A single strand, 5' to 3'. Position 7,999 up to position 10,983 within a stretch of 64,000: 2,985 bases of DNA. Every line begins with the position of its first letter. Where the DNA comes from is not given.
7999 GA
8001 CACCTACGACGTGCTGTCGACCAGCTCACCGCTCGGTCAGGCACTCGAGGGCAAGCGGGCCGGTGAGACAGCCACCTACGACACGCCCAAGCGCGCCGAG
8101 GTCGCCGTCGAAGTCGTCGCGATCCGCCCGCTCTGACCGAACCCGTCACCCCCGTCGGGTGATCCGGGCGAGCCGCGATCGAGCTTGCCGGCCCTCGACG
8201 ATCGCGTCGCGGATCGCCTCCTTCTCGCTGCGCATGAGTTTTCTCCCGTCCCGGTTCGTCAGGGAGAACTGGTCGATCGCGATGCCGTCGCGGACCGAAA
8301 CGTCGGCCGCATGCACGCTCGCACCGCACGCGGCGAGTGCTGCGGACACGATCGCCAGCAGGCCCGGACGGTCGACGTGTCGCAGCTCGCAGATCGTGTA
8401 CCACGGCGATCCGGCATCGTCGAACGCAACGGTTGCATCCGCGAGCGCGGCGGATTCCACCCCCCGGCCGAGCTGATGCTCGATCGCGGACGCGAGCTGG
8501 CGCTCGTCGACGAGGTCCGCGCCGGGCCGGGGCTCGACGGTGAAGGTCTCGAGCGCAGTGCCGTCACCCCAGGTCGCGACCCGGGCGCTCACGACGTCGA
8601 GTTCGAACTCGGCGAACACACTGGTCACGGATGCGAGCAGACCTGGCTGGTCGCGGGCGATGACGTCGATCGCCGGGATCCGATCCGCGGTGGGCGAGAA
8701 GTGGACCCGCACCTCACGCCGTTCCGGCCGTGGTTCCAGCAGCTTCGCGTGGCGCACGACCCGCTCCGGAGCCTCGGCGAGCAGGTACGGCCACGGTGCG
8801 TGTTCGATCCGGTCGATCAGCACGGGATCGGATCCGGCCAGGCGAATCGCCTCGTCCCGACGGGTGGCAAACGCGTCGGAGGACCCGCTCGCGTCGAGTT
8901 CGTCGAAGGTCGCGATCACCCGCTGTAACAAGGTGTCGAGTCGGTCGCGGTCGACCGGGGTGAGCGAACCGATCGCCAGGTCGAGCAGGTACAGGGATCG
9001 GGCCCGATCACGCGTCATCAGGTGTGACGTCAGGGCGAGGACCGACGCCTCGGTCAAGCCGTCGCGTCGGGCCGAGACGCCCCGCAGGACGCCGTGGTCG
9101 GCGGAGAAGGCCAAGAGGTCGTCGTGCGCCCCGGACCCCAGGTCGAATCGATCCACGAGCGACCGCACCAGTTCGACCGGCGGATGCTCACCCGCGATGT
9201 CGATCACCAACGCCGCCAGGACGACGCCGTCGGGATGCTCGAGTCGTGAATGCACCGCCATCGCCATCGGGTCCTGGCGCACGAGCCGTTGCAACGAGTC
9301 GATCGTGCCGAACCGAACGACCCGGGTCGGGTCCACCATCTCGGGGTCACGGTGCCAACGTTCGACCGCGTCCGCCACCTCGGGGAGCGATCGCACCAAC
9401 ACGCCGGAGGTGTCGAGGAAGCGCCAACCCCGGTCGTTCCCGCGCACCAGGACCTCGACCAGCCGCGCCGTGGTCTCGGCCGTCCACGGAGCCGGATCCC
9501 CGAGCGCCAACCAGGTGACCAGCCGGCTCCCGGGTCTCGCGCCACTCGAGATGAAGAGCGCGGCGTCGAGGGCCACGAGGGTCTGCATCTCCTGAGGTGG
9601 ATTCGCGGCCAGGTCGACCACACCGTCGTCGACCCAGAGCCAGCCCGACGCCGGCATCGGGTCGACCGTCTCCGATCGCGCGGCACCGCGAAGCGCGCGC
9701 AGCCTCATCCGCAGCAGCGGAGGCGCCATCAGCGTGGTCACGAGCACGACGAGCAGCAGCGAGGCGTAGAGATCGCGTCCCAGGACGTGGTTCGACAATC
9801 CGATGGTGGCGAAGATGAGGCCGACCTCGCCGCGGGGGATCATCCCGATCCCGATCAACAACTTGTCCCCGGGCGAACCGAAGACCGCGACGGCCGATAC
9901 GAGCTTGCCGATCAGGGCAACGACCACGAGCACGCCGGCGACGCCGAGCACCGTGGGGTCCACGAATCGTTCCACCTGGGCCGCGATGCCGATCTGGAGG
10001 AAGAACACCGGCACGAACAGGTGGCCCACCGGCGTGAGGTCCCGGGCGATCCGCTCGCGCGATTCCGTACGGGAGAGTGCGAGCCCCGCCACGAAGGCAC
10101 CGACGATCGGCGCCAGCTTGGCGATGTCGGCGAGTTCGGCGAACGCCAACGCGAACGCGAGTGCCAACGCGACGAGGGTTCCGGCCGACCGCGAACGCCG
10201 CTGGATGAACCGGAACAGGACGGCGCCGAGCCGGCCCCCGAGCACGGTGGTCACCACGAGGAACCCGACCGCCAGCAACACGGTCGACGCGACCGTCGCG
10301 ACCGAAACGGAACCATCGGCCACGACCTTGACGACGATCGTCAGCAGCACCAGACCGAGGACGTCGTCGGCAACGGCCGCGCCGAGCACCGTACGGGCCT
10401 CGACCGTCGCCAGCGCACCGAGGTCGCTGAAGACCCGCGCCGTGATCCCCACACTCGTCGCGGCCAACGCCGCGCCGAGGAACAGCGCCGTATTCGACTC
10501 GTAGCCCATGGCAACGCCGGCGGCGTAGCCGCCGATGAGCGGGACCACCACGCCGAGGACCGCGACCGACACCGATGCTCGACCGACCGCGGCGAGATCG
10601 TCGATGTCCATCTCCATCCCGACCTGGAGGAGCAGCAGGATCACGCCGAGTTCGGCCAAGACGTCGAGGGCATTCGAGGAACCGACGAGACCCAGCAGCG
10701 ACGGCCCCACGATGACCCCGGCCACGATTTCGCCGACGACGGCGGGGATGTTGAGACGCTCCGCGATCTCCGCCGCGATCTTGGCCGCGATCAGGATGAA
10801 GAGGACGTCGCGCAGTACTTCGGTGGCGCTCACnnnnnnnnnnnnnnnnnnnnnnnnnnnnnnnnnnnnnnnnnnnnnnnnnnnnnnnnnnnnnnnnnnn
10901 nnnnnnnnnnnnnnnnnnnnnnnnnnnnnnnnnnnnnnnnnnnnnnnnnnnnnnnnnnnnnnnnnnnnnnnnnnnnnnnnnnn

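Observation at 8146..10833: Cation/proton antiporter fused to a GlnD-like nitrogen-sensor module (no nucleotidyltransferase domain)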

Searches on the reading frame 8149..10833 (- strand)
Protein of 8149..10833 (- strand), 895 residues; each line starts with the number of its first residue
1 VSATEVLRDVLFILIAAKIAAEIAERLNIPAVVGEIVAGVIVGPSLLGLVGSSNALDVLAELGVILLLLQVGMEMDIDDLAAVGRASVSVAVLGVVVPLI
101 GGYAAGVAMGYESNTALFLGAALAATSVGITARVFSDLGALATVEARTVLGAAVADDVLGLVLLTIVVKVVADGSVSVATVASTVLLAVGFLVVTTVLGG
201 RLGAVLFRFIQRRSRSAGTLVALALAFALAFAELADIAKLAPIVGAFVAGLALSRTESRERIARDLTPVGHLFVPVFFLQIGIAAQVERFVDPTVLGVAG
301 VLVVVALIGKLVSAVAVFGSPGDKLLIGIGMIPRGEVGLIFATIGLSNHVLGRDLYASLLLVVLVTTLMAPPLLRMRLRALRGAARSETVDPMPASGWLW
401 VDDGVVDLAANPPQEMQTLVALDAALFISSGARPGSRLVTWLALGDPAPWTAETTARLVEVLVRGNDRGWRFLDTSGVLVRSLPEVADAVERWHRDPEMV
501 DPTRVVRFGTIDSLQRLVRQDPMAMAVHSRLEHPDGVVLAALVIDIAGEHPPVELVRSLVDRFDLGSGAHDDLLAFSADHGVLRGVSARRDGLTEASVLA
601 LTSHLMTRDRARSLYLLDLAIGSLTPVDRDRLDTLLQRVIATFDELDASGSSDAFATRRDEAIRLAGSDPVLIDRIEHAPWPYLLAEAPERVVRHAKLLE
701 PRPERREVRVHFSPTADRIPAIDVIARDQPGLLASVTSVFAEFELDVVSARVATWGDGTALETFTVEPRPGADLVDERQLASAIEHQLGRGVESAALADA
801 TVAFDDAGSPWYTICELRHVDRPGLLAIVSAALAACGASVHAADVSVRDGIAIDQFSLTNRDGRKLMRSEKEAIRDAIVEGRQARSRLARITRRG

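Call 4: search_protein_families(library=pfam, proteins=[window:8149-10833:-], max_evalue=1)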
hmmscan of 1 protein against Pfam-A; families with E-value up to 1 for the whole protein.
window:8149-10833:- (895 aa): 6 families
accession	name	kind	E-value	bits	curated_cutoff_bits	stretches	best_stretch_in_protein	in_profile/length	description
PF00999.27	Na_H_Exchanger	-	2.8e-66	224.4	26.2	1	17-374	5-369/375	Sodium/hydrogen exchanger, transmembrane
PF01842.31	ACT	-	6e-12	45.6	27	2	722-767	3-49/66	ACT domain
PF13291.12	ACT_4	-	2.3e-07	31.8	27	1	722-767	9-55/80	ACT domain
PF22754.3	bHLH-TF_ACT-like_plant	-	2.9e-07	31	27.6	1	722-786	13-73/75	Plant bHLH transcription factor, ACT-like domain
PF13740.12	ACT_6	-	0.00059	20.1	23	1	724-757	7-40/76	ACT domain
PF22629.2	ACT_AHAS_ss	-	0.0036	17.9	27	1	722-755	1-34/67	AHAS small subunit-like ACT domain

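Call 5: search_protein_families(library=ncbifam, proteins=[window:8149-10833:-], max_evalue=1)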
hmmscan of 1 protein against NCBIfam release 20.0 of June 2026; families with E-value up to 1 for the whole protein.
window:8149-10833:- (895 aa): 14 families
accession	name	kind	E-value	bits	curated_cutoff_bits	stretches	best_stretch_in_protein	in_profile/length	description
TIGR00932.1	2a37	subfamily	9.1e-55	186.1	238.3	1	14-283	1-272/275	monovalent cation:proton antiporter-2 (CPA2) family protein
NF045626.1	FeTrans_MagA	equivalog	7.9e-30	104.1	700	1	11-385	12-384/386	iron transporter MagA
TIGR01693.1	UTase_glnD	equivalog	1.8e-29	102.6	519.4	1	450-879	374-846/850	[protein-PII] uridylyltransferase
NF007950.1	PRK10669.1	equivalog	1.9e-26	93.1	700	1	4-377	5-386/547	YbaL family putative K(+) efflux transporter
NF002895.0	PRK03381.1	equivalog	5.8e-23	80.9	631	2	703-881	584-776/782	[protein-PII] uridylyltransferase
NF002924.0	PRK03562.1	equivalog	6.1e-21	74.5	752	1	3-379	3-381/623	glutathione-regulated potassium-efflux system protein KefC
NF002973.0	PRK03659.1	equivalog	1.8e-20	73.1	804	1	2-376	2-374/602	glutathione-regulated potassium-efflux system protein KefB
NF003467.0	PRK05092.1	equivalog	6.6e-19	67.2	959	1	676-882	696-923/940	[protein-PII] uridylyltransferase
NF003448.0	PRK05007.1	equivalog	1.3e-16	59.7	1255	2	707-774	795-862/884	bifunctional uridylyltransferase/uridylyl-removing protein GlnD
NF002837.0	PRK03059.1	equivalog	1.3e-11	43.4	1010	1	681-859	640-834/857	[protein-PII] uridylyltransferase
NF001366.0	PRK00275.1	equivalog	3e-10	38.7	1299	2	718-788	813-885/895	[protein-PII] uridylyltransferase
NF003347.0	PRK04374.1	equivalog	5e-10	38.2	1567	2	705-766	781-842/869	[protein-PII] uridylyltransferase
NF002487.0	PRK01759.1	equivalog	2.7e-09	35.8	890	1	677-879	644-858/862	bifunctional uridylyltransferase/uridylyl-removing protein GlnD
NF006352.0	PRK08577.1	equivalog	2.4e-06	27.6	140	1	699-754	35-91/136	hypothetical protein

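Call 6: find_homologous_proteins(query=window:8149-10833:-, max_evalue=0.00001)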
Query window:8149-10833:- (895 aa): 2525 proteins with E <= 0.00001 among 8000 candidates; the best 120 are listed.
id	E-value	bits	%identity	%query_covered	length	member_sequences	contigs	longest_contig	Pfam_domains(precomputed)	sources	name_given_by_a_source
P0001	0.0e+0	1875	100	100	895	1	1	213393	PF00999.27,PF13291.13,PF01842.32,PF22754.5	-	-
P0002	0.0e+0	1616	85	100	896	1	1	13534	PF00999.27,PF13291.13,PF01842.32,PF22754.5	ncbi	ncbi:MAG: cation:proton antiporter [Acidimicrobiia bacterium]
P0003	0.0e+0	1446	78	98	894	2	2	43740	PF00999.27,PF13291.13,PF01842.32,PF22754.5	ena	-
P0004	0.0e+0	1402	76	100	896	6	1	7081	PF00999.27,PF13291.13,PF01842.32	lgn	-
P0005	0.0e+0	1373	75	98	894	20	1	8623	PF00999.27,PF13291.13,PF01842.32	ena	-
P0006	0.0e+0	1373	74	98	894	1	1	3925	PF00999.27,PF01842.32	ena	-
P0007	0.0e+0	1323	72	98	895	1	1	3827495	PF00999.27,PF13291.13,PF01842.32,PF22754.5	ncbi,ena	-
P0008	0.0e+0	1295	71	98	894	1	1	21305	PF00999.27,PF13291.13,PF01842.32,PF22754.5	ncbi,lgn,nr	ncbi:MAG: cation:proton antiporter [Acidimicrobiia bacterium]|nr:cation:proton antiporter [Acidimicr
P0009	0.0e+0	1275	70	100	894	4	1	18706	PF00999.27,PF22629.3,PF01842.32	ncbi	-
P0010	0.0e+0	1273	70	98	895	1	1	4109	PF00999.27,PF13291.13,PF01842.32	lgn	-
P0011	0.0e+0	1268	70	95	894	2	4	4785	PF00999.27,PF01842.32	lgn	-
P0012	0.0e+0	1268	70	98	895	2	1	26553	PF00999.27,PF13291.13,PF01842.32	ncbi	-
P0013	0.0e+0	1241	68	98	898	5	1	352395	PF00999.27,PF13291.13,PF01842.32,PF22754.5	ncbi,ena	-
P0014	0.0e+0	1230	68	98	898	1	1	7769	PF00999.27,PF13291.13,PF01842.32,PF22754.5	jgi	jgi:Kef-type K+ transport system membrane component KefB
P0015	0.0e+0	1229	67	98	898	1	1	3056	PF00999.27,PF13291.13,PF01842.32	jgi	jgi:Kef-type K+ transport system membrane component KefB/predicted amino acid-binding ACT domain pro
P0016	0.0e+0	1217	68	98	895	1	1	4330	PF00999.27,PF01842.32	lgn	-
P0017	0.0e+0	1211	67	98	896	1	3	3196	PF00999.27,PF13291.13,PF01842.32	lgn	-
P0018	0.0e+0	1195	66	100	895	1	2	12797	PF00999.27,PF01842.32,PF22754.5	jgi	jgi:Kef-type K+ transport system membrane component KefB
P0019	0.0e+0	1191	66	98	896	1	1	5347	PF00999.27,PF13291.13,PF01842.32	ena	-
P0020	1.8e-297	1007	57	100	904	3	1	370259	PF00999.27,PF01842.32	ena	-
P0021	7.4e-291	985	56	99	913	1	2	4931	PF00999.27,PF01842.32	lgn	-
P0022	8.5e-291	985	57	100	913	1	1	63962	PF00999.27,PF22629.3,PF13291.13,PF01842.32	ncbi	-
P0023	2.5e-289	980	56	100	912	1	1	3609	PF00999.27,PF01842.32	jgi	jgi:Kef-type K+ transport system membrane component KefB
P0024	1.5e-288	978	56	98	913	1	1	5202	PF00999.27,PF01842.32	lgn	-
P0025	1.9e-288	977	56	100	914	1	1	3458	PF00999.27,PF01842.32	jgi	jgi:Na+:H+ antiporter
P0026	3.2e-288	977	57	99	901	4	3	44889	PF00999.27,PF01842.32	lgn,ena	-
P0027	1.9e-286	971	58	98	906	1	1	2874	PF00999.27,PF01842.32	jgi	jgi:Kef-type K+ transport system membrane component KefB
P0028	2.6e-286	970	57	98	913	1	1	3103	PF00999.27,PF13291.13,PF01842.32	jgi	jgi:Kef-type K+ transport system membrane component KefB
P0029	4.1e-285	966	57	99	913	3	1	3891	PF00999.27,PF13291.13,PF01842.32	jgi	jgi:Kef-type K+ transport system membrane component KefB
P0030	1.7e-284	964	56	100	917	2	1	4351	PF00999.27,PF13291.13,PF01842.32,PF22754.5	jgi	jgi:Kef-type K+ transport system membrane component KefB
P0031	3.1e-284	964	56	98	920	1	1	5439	PF00999.27,PF01842.32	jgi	jgi:Kef-type K+ transport system membrane component KefB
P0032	3.3e-284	963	57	97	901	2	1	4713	PF00999.27,PF01842.32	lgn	-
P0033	4.3e-284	963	56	99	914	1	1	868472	PF00999.27,PF01842.32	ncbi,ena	-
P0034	1.5e-283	961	55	99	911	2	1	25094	PF00999.27,PF13291.13,PF01842.32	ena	-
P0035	3.4e-283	960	56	100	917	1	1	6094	PF00999.27,PF13291.13,PF01842.32,PF22754.5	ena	-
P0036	1.3e-281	955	55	98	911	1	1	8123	PF00999.27,PF13291.13,PF01842.32,PF22754.5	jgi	jgi:Kef-type K+ transport system membrane component KefB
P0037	1.8e-280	951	56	98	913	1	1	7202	PF00999.27,PF01842.32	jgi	jgi:Kef-type K+ transport system membrane component KefB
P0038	1.9e-280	951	56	98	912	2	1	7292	PF00999.27,PF13291.13,PF01842.32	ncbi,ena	-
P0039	2.2e-279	947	55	98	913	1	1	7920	PF00999.27,PF01842.32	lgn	-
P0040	3.2e-279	947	54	98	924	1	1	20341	PF00999.27,PF13291.13,PF01842.32,PF22754.5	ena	-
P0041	4.4e-279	946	54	98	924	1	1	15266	PF00999.27,PF13291.13,PF01842.32,PF22754.5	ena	-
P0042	4.7e-279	946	54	98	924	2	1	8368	PF00999.27,PF13291.13,PF01842.32,PF22754.5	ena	-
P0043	5.1e-279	946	55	98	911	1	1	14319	PF00999.27,PF13291.13,PF01842.32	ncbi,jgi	ncbi:MAG TPA: cation:proton antiporter [Acidimicrobiia bacterium]|jgi:Kef-type K+ transport system m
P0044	9.1e-279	945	55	98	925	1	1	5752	PF00999.27,PF13291.13,PF01842.32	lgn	-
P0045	1.4e-278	945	54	98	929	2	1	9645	PF00999.27,PF13291.13,PF01842.32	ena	-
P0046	1.7e-278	945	55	98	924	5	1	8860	PF00999.27,PF13291.13,PF01842.32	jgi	jgi:Na+:H+ antiporter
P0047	1.3e-277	942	55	100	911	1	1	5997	PF00999.27,PF13291.13,PF01842.32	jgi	jgi:Na+:H+ antiporter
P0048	1.4e-277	941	54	100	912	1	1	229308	PF00999.27,PF13291.13,PF01842.32,PF22754.5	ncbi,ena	-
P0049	1.4e-277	941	56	97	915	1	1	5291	PF00999.27,PF13291.13,PF01842.32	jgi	jgi:Kef-type K+ transport system membrane component KefB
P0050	2.2e-276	938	55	100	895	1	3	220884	PF00999.27,PF01842.32,PF22754.5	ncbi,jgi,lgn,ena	-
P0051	2.5e-276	937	55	98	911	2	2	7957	PF00999.27,PF01842.32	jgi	jgi:Kef-type K+ transport system membrane component KefB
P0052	7.7e-276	936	54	99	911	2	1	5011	PF00999.27,PF13291.13,PF01842.32,PF22754.5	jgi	jgi:Kef-type K+ transport system membrane component KefB/predicted amino acid-binding ACT domain pro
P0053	1.2e-275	935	55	98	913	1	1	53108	PF00999.27,PF01842.32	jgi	jgi:Kef-type K+ transport system membrane component KefB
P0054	2.4e-275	934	56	98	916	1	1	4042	PF00999.27,PF01842.32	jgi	jgi:Kef-type K+ transport system membrane component KefB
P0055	3.2e-275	934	54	97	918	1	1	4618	PF00999.27,PF13291.13,PF01842.32,PF22754.5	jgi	jgi:Kef-type K+ transport system membrane component KefB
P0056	1.0e-274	932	53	100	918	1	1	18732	PF00999.27,PF13291.13,PF01842.32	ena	-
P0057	1.0e-274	932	54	99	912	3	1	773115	PF00999.27,PF13291.13,PF01842.32,PF22754.5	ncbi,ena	-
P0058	1.8e-274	931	54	99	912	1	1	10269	PF00999.27,PF13291.13,PF01842.32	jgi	jgi:Kef-type K+ transport system membrane component KefB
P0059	1.8e-274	931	55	97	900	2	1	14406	PF00999.27,PF13291.13,PF01842.32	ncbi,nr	ncbi:MAG: hypothetical protein EXQ69_05685 [Acidimicrobiia bacterium]|nr:hypothetical protein [Acidi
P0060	9.1e-274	929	54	99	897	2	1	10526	PF00999.27,PF01842.32,PF22754.5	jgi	jgi:Kef-type K+ transport system membrane component KefB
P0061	1.1e-273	929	53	100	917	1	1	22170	PF00999.27,PF13291.13,PF01842.32,PF22754.5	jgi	jgi:Na+:H+ antiporter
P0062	3.4e-273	927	55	98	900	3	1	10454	PF00999.27,PF01842.32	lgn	-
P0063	1.8e-272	925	56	98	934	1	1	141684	PF00999.27,PF13291.13,PF01842.32,PF13740.13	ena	-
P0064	3.4e-272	924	55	98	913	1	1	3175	PF00999.27,PF01842.32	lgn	-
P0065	6.1e-272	923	55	98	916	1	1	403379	PF00999.27,PF01842.32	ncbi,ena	-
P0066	6.2e-272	923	53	96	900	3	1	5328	PF00999.27,PF01842.32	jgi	jgi:Na+:H+ antiporter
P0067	1.8e-271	921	55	98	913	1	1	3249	PF00999.27,PF01842.32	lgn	-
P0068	3.4e-271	920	55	96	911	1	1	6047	PF00999.27,PF01842.32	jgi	jgi:Kef-type K+ transport system membrane component KefB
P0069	4.8e-271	920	55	98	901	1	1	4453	PF00999.27,PF01842.32,PF22754.5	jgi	jgi:Kef-type K+ transport system membrane component KefB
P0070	8.0e-271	919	54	98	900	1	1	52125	PF00999.27,PF01842.32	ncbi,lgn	ncbi:MAG: cation:proton antiporter [Acidimicrobiia bacterium]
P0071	1.2e-270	919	54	98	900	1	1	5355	PF00999.27,PF13291.13,PF01842.32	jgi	jgi:Kef-type K+ transport system membrane component KefB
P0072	2.1e-270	918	55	100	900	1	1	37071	PF00999.27,PF13291.13,PF01842.32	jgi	jgi:Kef-type K+ transport system membrane component KefB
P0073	8.8e-270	916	55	96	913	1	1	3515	PF00999.27,PF01842.32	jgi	jgi:Na+:H+ antiporter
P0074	9.5e-270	916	55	98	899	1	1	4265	PF00999.27,PF01842.32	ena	-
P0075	1.2e-269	915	53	100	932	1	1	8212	PF00999.27,PF01842.32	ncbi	-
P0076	2.3e-269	914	55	96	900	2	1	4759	PF00999.27,PF13291.13,PF01842.32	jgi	jgi:Kef-type K+ transport system membrane component KefB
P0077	3.3e-269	914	55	100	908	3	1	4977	PF00999.27,PF01842.32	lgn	-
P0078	4.6e-269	913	54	98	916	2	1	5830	PF00999.27,PF01842.32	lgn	-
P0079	5.9e-269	913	54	98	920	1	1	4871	PF00999.27,PF01842.32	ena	-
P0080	6.1e-269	913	54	99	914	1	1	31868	PF00999.27,PF13291.13,PF01842.32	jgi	jgi:Na+:H+ antiporter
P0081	7.6e-269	913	55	99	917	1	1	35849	PF00999.27,PF01842.32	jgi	jgi:Kef-type K+ transport system membrane component KefB/predicted amino acid-binding ACT domain pro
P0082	9.5e-269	912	54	100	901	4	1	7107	PF00999.27,PF13291.13,PF01842.32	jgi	-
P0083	9.7e-269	912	54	98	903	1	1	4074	PF00999.27,PF22629.3,PF13291.13,PF01842.32,PF22754.5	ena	-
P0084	1.6e-268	912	55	97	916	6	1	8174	PF00999.27,PF01842.32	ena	-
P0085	1.9e-268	911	54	96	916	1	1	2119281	PF00999.27,PF13291.13,PF01842.32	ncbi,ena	-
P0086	2.5e-268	911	54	98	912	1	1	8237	PF00999.27,PF01842.32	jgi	jgi:Kef-type K+ transport system membrane component KefB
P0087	3.0e-268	911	55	97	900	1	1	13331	PF00999.27,PF13291.13,PF01842.32,PF13740.13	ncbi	-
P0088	3.7e-268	910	55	99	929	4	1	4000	PF00999.27,PF01842.32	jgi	-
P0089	4.4e-268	910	53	99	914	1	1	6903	PF00999.27,PF13291.13,PF01842.32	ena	-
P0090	5.4e-268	910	53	99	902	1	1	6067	PF00999.27,PF01842.32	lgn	-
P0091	5.5e-268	910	54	98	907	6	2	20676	PF00999.27,PF01842.32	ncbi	-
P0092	9.0e-268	909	54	98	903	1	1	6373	PF00999.27,PF13291.13,PF01842.32,PF22754.5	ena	-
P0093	1.0e-267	909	54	98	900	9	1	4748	PF00999.27,PF13291.13,PF01842.32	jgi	jgi:Kef-type K+ transport system membrane component KefB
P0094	2.0e-267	908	54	98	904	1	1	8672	PF00999.27,PF01842.32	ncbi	-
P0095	2.3e-267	908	54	98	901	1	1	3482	PF00999.27,PF13291.13,PF01842.32,PF22754.5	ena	-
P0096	8.7e-267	906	55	98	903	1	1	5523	PF00999.27,PF13291.13,PF01842.32,PF22754.5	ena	-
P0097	9.3e-267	906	53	98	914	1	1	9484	PF00999.27,PF13291.13,PF01842.32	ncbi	-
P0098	9.9e-267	906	55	98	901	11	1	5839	PF00999.27,PF13291.13,PF01842.32,PF22754.5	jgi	jgi:Na+:H+ antiporter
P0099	1.2e-266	905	54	99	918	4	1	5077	PF00999.27,PF01842.32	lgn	-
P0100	2.0e-266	905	54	98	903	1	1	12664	PF00999.27,PF13291.13,PF01842.32,PF22754.5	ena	-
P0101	3.4e-266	904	53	99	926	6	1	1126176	PF00999.27,PF01842.32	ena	-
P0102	3.4e-266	904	53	100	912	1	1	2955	PF00999.27,PF01842.32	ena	-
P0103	4.1e-266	904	54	98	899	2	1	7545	PF00999.27,PF01842.32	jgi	jgi:Kef-type K+ transport system membrane component KefB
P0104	5.2e-266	903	55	99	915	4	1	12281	PF00999.27,PF01842.32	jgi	-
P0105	5.6e-266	903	54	98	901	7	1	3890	PF00999.27,PF01842.32,PF22754.5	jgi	jgi:Kef-type K+ transport system membrane component KefB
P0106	6.6e-266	903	55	98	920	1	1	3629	PF00999.27,PF01842.32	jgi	jgi:Kef-type K+ transport system membrane component KefB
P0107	1.0e-265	902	55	98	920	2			PF00999.27,PF01842.32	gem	-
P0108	2.2e-265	901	55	98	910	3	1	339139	PF00999.27,PF01842.32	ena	-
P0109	3.5e-265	901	54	99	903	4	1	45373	PF00999.27,PF01842.32,PF22754.5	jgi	jgi:Kef-type K+ transport system membrane component KefB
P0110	3.8e-265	900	55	98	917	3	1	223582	PF00999.27,PF01842.32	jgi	jgi:Na+:H+ antiporter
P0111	4.1e-265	900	54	98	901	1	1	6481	PF00999.27,PF01842.32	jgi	jgi:Na+:H+ antiporter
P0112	7.5e-265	899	54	98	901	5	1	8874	PF00999.27,PF13291.13,PF01842.32,PF22754.5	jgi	jgi:Kef-type K+ transport system membrane component KefB/predicted amino acid-binding ACT domain pro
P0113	1.9e-264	898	53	98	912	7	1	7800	PF00999.27,PF01842.32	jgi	jgi:Kef-type K+ transport system membrane component KefB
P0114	3.3e-264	897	54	96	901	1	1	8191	PF00999.27,PF13291.13,PF01842.32,PF22754.5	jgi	jgi:Kef-type K+ transport system membrane component KefB/predicted amino acid-binding ACT domain pro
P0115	3.6e-264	897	54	98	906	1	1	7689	PF00999.27,PF01842.32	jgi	jgi:Na+:H+ antiporter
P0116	6.0e-264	896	54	98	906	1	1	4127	PF00999.27,PF01842.32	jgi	jgi:Na+:H+ antiporter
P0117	6.3e-264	896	53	99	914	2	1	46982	PF00999.27,PF13291.13,PF01842.32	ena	-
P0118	8.7e-264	896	54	98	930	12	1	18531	PF00999.27,PF01842.32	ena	-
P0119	1.1e-263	895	54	95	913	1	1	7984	PF00999.27,PF01842.32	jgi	jgi:Kef-type K+ transport system membrane component KefB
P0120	1.4e-263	895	54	96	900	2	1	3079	PF00999.27,PF01842.32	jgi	-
